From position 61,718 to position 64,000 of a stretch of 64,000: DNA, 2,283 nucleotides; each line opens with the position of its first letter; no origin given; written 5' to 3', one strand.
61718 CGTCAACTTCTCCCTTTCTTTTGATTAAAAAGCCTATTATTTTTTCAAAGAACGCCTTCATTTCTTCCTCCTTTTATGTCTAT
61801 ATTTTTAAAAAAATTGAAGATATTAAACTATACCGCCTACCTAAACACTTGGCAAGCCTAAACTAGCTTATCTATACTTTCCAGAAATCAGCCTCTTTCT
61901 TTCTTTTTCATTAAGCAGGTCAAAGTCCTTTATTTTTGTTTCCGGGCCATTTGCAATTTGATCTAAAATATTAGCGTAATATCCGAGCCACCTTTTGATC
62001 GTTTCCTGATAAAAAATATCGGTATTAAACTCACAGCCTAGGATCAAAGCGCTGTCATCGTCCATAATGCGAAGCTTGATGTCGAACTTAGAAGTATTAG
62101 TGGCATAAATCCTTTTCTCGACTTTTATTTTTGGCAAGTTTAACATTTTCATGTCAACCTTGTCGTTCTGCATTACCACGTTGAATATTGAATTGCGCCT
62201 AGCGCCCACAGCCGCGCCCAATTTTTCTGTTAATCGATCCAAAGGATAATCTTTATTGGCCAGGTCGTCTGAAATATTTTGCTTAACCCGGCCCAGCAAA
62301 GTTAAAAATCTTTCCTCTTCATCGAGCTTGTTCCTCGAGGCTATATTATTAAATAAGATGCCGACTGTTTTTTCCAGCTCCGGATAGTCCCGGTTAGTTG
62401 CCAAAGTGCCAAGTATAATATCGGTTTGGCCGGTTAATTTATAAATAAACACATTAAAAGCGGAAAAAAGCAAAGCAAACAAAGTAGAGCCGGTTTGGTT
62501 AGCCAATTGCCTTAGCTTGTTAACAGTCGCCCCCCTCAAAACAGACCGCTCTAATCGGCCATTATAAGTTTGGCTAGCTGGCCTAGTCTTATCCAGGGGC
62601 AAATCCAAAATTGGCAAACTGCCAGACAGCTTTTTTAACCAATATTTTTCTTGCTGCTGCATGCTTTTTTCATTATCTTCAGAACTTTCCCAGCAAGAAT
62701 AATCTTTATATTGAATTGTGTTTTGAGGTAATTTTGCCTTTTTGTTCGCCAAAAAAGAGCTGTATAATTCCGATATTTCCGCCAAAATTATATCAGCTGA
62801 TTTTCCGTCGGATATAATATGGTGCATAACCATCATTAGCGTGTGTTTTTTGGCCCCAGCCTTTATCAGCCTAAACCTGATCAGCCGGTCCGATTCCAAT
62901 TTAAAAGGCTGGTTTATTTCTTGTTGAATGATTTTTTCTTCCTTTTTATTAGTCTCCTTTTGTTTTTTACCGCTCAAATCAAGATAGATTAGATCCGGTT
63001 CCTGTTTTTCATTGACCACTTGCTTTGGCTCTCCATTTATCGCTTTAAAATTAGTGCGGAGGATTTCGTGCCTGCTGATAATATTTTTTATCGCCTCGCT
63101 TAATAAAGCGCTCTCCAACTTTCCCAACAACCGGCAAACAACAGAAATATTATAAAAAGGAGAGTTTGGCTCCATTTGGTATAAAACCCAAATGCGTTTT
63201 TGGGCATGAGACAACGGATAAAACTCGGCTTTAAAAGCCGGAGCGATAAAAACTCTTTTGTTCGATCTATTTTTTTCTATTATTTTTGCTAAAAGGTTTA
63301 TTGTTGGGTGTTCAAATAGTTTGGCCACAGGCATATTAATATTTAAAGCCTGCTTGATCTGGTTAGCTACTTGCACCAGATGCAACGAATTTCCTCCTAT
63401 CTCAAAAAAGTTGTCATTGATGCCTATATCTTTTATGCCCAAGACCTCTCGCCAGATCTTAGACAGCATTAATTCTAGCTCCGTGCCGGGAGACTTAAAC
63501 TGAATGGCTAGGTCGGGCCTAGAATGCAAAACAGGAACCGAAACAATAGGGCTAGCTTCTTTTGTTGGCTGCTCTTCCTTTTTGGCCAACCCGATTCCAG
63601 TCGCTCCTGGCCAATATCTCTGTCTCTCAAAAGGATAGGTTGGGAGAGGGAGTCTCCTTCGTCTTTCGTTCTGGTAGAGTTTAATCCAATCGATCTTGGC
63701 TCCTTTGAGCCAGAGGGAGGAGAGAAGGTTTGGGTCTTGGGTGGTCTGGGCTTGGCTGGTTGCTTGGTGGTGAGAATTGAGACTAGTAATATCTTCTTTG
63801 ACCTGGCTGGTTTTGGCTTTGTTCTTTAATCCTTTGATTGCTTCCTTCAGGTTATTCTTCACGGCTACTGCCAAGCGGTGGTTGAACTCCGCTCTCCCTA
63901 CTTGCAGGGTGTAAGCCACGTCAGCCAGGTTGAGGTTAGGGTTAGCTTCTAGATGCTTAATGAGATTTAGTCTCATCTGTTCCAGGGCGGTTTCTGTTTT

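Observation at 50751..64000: Hybrid AT-less PKS/NRPS cluster with PPTase and sugar aminotransferase in an otherwise CPR-like minimal genome context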

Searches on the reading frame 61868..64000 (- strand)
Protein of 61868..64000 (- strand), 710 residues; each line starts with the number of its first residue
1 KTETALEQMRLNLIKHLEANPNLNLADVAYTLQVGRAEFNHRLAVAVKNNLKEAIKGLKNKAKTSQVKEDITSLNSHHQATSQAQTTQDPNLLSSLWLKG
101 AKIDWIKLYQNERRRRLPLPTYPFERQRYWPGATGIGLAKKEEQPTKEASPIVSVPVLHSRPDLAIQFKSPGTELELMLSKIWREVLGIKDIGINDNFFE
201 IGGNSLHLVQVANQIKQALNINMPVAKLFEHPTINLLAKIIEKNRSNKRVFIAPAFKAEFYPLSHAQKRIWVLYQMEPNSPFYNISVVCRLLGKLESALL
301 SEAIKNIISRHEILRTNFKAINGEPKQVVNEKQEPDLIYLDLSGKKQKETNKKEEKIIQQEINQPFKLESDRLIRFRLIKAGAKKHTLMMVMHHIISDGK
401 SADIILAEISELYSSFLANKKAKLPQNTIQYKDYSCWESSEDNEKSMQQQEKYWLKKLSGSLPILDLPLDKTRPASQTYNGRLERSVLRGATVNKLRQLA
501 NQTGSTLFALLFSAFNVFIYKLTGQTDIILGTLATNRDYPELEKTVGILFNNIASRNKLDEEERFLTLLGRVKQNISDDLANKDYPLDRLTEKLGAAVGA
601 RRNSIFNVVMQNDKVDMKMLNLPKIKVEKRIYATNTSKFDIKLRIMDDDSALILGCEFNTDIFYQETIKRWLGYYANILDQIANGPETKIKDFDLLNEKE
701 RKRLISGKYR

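Call 5: search_protein_families(library=pfam, proteins=[window:61868-64000:-], max_evalue=0.001)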
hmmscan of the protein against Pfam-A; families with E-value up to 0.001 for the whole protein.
window:61868-64000:- (710 aa): 5 families
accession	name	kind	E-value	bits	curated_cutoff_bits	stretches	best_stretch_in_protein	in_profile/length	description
PF00668.25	Condensation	-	3.5e-107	359.4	30.6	1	258-704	2-455/456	Condensation domain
PF22621.2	CurL-like_PKS_C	-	1.2e-19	70.5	27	1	1-56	8-62/64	CurL-like, PKS C-terminal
PF00550.31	PP-binding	-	1.3e-15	57.8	20.8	1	180-239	4-65/67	Phosphopantetheine attachment site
PF22336.2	RhiE-like_linker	-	2.7e-13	50.1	27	1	1-57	5-59/67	RhiE-like, KS-MAT linker domain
PF23297.2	ACP_SdgA_C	-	3.4e-05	24.3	27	1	180-248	17-86/95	Highly reducing polyketide synthase sdgA, C-terminal ACP domain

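Call 21: find_homologous_proteins(query=window:61868-64000:-, max_evalue=1e-20)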
Query window:61868-64000:- (710 aa): 951 proteins with E <= 1e-20 among 8000 candidates; the best 120 are listed.
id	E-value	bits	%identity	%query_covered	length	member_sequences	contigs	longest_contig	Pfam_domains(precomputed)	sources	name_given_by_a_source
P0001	0.0e+0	1532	100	97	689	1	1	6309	PF00668.26,PF22336.3,PF22621.3,PF00550.32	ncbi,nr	ncbi:MAG TPA: condensation domain-containing protein, partial [Candidatus Portnoybacteria bacterium]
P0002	3.4e-142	493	39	100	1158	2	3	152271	PF00668.26,PF22336.3,PF00109.33,PF22621.3,PF00550.32,PF02801.29,PF16197.12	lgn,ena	-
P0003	1.5e-119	419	32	74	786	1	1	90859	PF00668.26,PF00550.32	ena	-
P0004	5.5e-114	400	33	87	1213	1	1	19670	PF00668.26,PF00550.32,PF00501.35,PF00698.27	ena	-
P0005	1.4e-113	399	33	63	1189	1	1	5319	PF00668.26,PF00550.32,PF00501.35,PF13193.13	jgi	-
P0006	6.9e-112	393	42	63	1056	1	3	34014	PF00668.26,PF00550.32,PF00501.35,PF13193.13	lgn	-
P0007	3.3e-111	391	40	65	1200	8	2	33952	PF00668.26,PF00550.32,PF00501.35,PF13193.13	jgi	jgi:amino acid adenylation domain-containing protein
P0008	1.1e-108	383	34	96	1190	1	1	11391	PF00668.26,PF22336.3,PF00109.33,PF22621.3,PF00550.32,PF02801.29,PF16197.12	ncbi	-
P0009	3.9e-108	381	32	92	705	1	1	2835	PF00668.26,PF00550.32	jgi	jgi:hypothetical protein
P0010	4.8e-108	381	33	96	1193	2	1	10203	PF00668.26,PF22336.3,PF00109.33,PF22621.3,PF00550.32,PF02801.29,PF16197.12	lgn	-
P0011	3.8e-105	371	33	76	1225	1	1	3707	PF00668.26,PF00550.32,PF00501.35,PF13193.13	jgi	jgi:amino acid adenylation domain-containing protein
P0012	1.7e-103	366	27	61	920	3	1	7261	PF00668.26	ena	-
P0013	3.3e-103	365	31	77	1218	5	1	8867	PF00668.26,PF00550.32,PF00501.35,PF13193.13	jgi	-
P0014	7.8e-103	363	40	63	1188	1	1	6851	PF00668.26,PF00550.32,PF00501.35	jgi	jgi:amino acid adenylation domain-containing protein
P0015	3.1e-102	361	35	76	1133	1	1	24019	PF00668.26,PF00550.32,PF00501.35,PF13193.13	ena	-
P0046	1.2e-88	316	31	99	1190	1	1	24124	PF00668.26,PF22336.3,PF00109.33,PF22621.3,PF00550.32,PF02801.29,PF16197.12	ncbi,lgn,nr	ncbi:MAG: hypothetical protein QG657_1492 [Acidobacteriota bacterium]|nr:hypothetical protein [Acido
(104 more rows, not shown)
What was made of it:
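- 61868..64000 (-): 3' part of a PKS/NRPS gene: KS-AT-linker remnant, ACP (GGNSL), and a C domain with an intact HHIISDG motif. The ORF is open at the window end, so the KS lies beyond 64000. P0001 is 100% identical and is named Candidatus Portnoybacteria (call 21).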

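Call 24: find_encoding_contigs(protein=P0002, flank=10000, max_places=3)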
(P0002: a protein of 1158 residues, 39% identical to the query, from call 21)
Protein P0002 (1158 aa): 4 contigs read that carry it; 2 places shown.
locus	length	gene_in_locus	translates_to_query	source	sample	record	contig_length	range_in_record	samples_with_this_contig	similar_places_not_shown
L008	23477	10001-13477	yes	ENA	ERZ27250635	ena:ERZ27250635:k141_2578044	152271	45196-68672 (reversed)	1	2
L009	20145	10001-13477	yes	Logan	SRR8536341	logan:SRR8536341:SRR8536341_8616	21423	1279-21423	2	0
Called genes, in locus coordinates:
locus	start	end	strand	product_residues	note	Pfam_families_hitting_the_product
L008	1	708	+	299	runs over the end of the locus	-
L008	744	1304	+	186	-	-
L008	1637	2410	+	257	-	PF00528:BPD_transp_1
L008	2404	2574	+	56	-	-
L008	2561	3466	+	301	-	PF09084:NMT1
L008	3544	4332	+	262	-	PF02463:SMC_N (faint), PF09818:ABC_ATPase (faint), PF00005:ABC_tran, PF13304:AAA_21 (faint)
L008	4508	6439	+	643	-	PF00501:AMP-binding, PF13193:AMP-binding_C, PF00550:PP-binding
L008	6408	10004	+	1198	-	PF00668:Condensation, PF00501:AMP-binding, PF13193:AMP-binding_C (weak), PF00550:PP-binding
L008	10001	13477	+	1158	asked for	PF00109:ketoacyl-synt, PF02801:Ketoacyl-synt_C, PF16197:KAsynt_C_assoc, PF22336:RhiE-like_linker, PF22621:CurL-like_PKS_C, PF00550:PP-binding, PF00668:Condensation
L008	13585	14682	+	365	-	-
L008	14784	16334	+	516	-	PF00501:AMP-binding, PF13193:AMP-binding_C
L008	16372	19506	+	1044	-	PF00501:AMP-binding, PF13193:AMP-binding_C, PF00550:PP-binding, PF00668:Condensation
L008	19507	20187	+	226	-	PF22624:AASDHPPT_N, PF01648:ACPS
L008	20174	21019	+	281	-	PF04055:Radical_SAM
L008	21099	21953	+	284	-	PF04055:Radical_SAM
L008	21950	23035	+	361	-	PF00534:Glycos_transf_1, PF13692:Glyco_trans_1_4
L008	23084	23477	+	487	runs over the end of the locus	PF02310:B12-binding, PF04055:Radical_SAM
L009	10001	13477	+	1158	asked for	PF00109:ketoacyl-synt, PF02801:Ketoacyl-synt_C, PF16197:KAsynt_C_assoc, PF22336:RhiE-like_linker, PF22621:CurL-like_PKS_C, PF00550:PP-binding, PF00668:Condensation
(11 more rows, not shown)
